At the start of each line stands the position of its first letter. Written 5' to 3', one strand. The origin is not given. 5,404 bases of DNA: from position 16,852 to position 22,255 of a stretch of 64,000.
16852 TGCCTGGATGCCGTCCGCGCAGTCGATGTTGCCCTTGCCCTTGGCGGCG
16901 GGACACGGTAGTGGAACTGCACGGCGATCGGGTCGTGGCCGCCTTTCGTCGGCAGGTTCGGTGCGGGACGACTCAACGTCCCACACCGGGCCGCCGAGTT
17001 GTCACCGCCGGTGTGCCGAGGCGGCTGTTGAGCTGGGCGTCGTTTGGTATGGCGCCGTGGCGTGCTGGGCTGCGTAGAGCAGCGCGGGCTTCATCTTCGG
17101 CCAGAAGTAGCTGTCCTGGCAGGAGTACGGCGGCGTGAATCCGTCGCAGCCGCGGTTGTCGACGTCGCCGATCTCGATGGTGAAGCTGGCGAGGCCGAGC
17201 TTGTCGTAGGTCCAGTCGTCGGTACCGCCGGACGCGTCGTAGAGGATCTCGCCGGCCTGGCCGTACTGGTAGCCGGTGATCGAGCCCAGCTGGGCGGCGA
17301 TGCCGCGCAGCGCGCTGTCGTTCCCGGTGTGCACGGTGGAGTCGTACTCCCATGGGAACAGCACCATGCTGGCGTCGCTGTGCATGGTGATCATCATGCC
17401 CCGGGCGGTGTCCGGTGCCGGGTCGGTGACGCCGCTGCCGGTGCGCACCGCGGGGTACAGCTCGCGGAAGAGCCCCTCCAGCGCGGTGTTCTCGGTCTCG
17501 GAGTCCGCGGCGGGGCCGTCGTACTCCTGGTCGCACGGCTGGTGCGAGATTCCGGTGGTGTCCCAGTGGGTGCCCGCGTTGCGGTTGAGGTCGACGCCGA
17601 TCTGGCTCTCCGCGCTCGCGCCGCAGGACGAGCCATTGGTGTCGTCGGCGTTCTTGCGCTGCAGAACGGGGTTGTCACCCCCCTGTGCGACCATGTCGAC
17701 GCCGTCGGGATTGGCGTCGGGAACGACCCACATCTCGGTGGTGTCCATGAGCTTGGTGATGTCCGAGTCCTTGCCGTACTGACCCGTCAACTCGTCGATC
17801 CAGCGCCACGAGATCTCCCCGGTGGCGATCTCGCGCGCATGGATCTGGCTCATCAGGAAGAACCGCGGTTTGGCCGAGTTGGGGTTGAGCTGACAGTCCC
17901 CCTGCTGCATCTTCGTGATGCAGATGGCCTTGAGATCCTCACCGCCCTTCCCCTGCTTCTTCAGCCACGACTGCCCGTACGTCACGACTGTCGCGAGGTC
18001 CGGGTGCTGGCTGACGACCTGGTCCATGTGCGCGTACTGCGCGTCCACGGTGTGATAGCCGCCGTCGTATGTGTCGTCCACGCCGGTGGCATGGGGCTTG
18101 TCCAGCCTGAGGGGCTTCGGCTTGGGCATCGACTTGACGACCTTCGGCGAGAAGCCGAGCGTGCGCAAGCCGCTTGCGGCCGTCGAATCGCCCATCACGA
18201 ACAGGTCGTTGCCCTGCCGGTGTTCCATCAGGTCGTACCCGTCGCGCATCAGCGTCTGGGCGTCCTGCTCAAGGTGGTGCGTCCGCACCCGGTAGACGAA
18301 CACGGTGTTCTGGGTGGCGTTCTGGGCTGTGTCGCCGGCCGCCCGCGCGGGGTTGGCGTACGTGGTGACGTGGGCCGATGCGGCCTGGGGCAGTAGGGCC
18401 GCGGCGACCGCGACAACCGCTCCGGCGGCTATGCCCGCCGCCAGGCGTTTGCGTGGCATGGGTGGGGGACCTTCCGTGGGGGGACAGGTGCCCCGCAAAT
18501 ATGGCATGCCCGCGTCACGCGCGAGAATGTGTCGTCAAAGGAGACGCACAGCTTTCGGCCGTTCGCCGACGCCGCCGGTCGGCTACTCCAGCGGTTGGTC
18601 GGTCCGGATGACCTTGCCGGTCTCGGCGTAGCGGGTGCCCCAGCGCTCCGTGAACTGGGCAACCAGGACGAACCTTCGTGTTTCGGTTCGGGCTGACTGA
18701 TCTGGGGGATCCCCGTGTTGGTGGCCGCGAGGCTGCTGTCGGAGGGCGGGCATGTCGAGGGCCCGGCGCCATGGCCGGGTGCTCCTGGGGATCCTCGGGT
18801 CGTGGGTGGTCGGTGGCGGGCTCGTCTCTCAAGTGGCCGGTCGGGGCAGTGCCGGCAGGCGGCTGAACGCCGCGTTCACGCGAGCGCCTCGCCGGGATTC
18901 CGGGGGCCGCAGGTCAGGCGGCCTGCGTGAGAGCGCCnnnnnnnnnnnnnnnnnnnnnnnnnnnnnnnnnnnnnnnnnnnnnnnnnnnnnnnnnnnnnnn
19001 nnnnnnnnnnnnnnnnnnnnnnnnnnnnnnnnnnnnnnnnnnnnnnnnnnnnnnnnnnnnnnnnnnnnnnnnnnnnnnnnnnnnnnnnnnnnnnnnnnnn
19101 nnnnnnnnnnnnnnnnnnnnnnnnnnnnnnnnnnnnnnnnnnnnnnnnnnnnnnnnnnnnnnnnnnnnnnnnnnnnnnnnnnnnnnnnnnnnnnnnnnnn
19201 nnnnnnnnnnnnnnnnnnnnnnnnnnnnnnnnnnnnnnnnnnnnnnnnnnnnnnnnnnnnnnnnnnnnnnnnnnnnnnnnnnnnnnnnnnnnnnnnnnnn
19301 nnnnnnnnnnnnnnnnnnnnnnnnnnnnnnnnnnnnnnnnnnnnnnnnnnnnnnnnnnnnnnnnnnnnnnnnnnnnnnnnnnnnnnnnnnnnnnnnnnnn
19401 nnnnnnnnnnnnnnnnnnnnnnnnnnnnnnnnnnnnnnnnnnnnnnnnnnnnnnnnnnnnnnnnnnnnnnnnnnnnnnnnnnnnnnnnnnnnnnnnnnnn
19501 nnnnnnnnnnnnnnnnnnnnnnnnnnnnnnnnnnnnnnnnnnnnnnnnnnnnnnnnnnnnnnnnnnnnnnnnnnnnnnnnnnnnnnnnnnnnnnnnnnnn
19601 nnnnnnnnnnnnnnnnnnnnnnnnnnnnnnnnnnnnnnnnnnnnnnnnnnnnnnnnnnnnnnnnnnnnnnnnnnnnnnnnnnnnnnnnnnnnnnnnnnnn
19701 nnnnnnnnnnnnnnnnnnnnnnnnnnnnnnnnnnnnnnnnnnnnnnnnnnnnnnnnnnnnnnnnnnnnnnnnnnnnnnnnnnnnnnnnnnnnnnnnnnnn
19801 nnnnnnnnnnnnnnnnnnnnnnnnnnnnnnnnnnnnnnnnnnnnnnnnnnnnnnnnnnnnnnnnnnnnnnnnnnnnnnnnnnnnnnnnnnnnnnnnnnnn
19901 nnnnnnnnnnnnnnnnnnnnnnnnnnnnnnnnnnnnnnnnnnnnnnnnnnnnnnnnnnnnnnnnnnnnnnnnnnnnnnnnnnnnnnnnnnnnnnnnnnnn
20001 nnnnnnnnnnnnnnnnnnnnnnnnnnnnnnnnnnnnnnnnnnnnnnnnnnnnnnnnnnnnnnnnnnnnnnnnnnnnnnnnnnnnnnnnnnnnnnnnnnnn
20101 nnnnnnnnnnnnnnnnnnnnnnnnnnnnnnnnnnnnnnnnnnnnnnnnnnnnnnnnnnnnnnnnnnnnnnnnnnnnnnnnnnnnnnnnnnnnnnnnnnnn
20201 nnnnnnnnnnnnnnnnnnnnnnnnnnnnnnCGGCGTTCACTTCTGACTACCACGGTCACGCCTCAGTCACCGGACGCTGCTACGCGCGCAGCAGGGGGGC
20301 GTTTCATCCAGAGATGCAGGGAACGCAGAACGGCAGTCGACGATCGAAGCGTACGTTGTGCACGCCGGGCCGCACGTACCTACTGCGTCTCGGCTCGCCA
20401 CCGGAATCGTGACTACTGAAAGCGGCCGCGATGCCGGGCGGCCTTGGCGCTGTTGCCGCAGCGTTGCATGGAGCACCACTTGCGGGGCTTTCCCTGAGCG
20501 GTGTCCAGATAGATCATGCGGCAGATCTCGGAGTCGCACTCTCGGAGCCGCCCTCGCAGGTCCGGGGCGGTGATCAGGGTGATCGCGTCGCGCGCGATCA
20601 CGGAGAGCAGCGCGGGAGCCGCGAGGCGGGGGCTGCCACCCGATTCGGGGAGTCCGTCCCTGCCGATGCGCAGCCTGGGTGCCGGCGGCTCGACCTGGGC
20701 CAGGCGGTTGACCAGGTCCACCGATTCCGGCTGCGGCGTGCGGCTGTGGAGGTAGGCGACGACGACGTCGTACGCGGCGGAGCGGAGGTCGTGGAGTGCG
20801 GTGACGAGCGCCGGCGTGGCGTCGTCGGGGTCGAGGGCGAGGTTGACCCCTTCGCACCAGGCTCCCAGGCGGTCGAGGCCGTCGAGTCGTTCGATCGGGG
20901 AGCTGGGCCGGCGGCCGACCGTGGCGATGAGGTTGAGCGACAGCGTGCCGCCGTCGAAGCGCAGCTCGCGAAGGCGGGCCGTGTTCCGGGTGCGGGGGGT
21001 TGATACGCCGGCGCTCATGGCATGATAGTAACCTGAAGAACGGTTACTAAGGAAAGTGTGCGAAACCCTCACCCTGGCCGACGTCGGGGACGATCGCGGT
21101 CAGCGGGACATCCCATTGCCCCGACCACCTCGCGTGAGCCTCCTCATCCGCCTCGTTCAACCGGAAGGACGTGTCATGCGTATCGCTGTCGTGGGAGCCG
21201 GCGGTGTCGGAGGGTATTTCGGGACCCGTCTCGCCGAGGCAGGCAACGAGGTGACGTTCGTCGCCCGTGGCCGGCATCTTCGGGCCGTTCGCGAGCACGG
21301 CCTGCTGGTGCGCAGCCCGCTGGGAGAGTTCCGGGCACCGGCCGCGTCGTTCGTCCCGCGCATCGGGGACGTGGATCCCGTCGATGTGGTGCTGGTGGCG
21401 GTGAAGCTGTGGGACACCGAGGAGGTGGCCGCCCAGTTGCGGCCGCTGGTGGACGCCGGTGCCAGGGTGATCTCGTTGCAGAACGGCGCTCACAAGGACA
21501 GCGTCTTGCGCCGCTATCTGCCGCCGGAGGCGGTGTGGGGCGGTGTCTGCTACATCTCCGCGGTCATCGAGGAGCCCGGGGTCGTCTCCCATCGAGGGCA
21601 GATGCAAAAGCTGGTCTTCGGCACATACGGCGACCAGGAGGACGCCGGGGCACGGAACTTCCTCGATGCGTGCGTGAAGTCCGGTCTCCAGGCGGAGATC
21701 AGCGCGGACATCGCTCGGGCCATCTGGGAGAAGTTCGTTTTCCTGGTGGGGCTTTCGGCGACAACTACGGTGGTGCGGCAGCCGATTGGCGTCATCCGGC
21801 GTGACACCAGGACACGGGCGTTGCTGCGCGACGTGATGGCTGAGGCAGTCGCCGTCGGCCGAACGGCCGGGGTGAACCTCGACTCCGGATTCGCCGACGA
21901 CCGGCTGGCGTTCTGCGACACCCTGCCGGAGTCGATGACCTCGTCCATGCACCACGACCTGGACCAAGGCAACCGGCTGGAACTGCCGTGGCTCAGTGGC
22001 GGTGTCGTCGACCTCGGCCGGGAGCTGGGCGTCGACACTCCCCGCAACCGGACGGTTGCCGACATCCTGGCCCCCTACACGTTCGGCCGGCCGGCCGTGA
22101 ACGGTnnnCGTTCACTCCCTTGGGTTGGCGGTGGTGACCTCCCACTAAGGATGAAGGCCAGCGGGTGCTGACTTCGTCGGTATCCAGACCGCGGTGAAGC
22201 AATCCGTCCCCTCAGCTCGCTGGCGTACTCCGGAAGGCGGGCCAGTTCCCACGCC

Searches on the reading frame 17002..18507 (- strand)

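Call 53: search_protein_families(library=pfam, proteins=[window:17002-18507:-], max_evalue=0.05)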
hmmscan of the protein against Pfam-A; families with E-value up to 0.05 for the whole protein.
window:17002-18507:- (501 aa): 2 families
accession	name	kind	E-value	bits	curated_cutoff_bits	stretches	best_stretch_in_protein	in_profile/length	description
PF00246.29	Peptidase_M14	-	7.3e-50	170.6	21.6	1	158-461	2-273/286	Zinc carboxypeptidase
PF09630.15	DUF2024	-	0.013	15.8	27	1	147-193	6-51/81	Domain of unknown function (DUF2024)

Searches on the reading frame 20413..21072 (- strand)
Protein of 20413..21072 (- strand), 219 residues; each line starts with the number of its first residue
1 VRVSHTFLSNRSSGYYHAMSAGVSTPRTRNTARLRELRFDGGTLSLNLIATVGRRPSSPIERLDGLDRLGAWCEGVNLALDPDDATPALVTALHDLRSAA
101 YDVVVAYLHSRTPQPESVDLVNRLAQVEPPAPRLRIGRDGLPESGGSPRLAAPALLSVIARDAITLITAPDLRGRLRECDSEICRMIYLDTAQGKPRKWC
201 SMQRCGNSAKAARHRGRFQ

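Call 9: search_protein_families(library=pfam, proteins=[window:20413-21072:-], max_evalue=0.01)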
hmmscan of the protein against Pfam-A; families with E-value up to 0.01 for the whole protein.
window:20413-21072:- (219 aa): 2 families
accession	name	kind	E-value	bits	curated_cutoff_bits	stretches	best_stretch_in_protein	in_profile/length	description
PF07336.16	ABATE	-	3.9e-23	82.9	24.4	1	42-170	1-130/130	Putative stress-induced transcription regulator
PF11706.13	zf-CGNR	-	2.5e-15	56.4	24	1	175-217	1-43/44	CGNR zinc finger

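Call 10: search_protein_families(library=ncbifam, proteins=[window:20413-21072:-], max_evalue=0.01)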
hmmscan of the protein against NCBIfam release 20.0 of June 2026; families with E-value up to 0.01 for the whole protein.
window:20413-21072:- (219 aa): 0 families

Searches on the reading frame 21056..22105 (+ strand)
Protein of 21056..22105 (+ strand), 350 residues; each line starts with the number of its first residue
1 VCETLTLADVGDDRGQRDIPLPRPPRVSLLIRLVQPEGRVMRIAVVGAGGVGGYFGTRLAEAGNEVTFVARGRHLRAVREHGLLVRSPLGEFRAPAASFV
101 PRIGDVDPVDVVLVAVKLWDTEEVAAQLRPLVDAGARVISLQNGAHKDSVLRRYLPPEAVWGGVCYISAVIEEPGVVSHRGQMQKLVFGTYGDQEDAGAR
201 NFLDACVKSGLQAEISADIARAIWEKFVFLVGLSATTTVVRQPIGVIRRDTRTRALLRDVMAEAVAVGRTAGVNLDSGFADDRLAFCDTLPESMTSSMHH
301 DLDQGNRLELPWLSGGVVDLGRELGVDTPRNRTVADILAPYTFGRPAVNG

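Call 9: search_protein_families(library=pfam, proteins=[window:21056-22105:+], max_evalue=0.01)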
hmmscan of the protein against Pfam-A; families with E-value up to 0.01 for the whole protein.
window:21056-22105:+ (350 aa): 5 families
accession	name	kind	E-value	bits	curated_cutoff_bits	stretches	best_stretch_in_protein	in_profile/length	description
PF02558.23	ApbA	-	1.3e-40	138.9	22.2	1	43-191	1-148/150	Ketopantoate reductase PanE/ApbA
PF08546.17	ApbA_C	-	1.2e-29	103.6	22.7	1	218-339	1-122/125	Ketopantoate reductase PanE/ApbA C terminal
PF03807.23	F420_oxidored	-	5.9e-05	24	21.6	1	42-144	1-94/94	NADP oxidoreductase coenzyme F420-dependent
PF03721.20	UDPG_MGDP_dh_N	-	0.0068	16.4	27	0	41-69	1-29/187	UDP-glucose/GDP-mannose dehydrogenase family, NAD binding domain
PF00070.33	Pyr_redox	-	0.0097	16.8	22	0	42-76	1-35/82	Pyridine nucleotide-disulphide oxidoreductase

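Call 10: search_protein_families(library=ncbifam, proteins=[window:21056-22105:+], max_evalue=0.01)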
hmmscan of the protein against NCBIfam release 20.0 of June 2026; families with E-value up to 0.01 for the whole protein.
window:21056-22105:+ (350 aa): 18 families
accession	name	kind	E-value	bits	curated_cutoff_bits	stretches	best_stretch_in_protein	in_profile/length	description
NF005091.0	PRK06522.2-2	equivalog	1.9e-74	250.6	252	1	41-339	2-294/302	2-dehydropantoate 2-reductase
TIGR00745.1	apbA_panE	subfamily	4.6e-72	242.9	141.35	1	42-338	1-298/305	2-dehydropantoate 2-reductase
NF005094.0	PRK06522.2-5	equivalog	3.7e-64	216.9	382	1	41-342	1-302/307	2-dehydropantoate 2-reductase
NF004887.0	PRK06249.1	equivalog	3.7e-52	177.5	360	1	40-338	5-307/316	putative 2-dehydropantoate 2-reductase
NF005089.0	PRK06522.1-4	subfamily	3.2e-50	171.3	223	2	150-336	129-312/326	2-dehydropantoate 2-reductase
NF006083.0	PRK08229.1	equivalog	1e-37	129.9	371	2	41-266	3-224/341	2-dehydropantoate 2-reductase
NF005088.0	PRK06522.1-2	subfamily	1.4e-36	126.2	371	1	41-337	1-297/308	2-dehydropantoate 2-reductase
NF005092.1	PRK06522.2-3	equivalog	3.9e-33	114.9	500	1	41-335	1-288/296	2-dehydropantoate 2-reductase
NF009542.0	PRK12921.1-4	equivalog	7.1e-24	84.6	288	1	41-341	2-282/286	oxidoreductase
NF009541.0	PRK12921.1-1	equivalog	4.1e-23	82.1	338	1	41-339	6-290/297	oxidoreductase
NF009543.0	PRK12921.1-5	equivalog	1.1e-19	70.8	339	1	41-336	1-297/305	oxidoreductase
NF004311.0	PRK05708.1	equivalog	2.5e-19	69.3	378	1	41-336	3-291/305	putative 2-dehydropantoate 2-reductase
NF005093.0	PRK06522.2-4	equivalog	9.5e-19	67.9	308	1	40-337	3-292/304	2-dehydropantoate 2-reductase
NF005087.0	PRK06522.1-1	equivalog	6.3e-09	35.4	351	1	41-334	1-281/296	2-dehydropantoate 2-reductase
NF000942.0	PRK00094.1-4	subfamily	3.3e-05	23.2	257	1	41-150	3-114/334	NAD(P)H-dependent glycerol-3-phosphate dehydrogenase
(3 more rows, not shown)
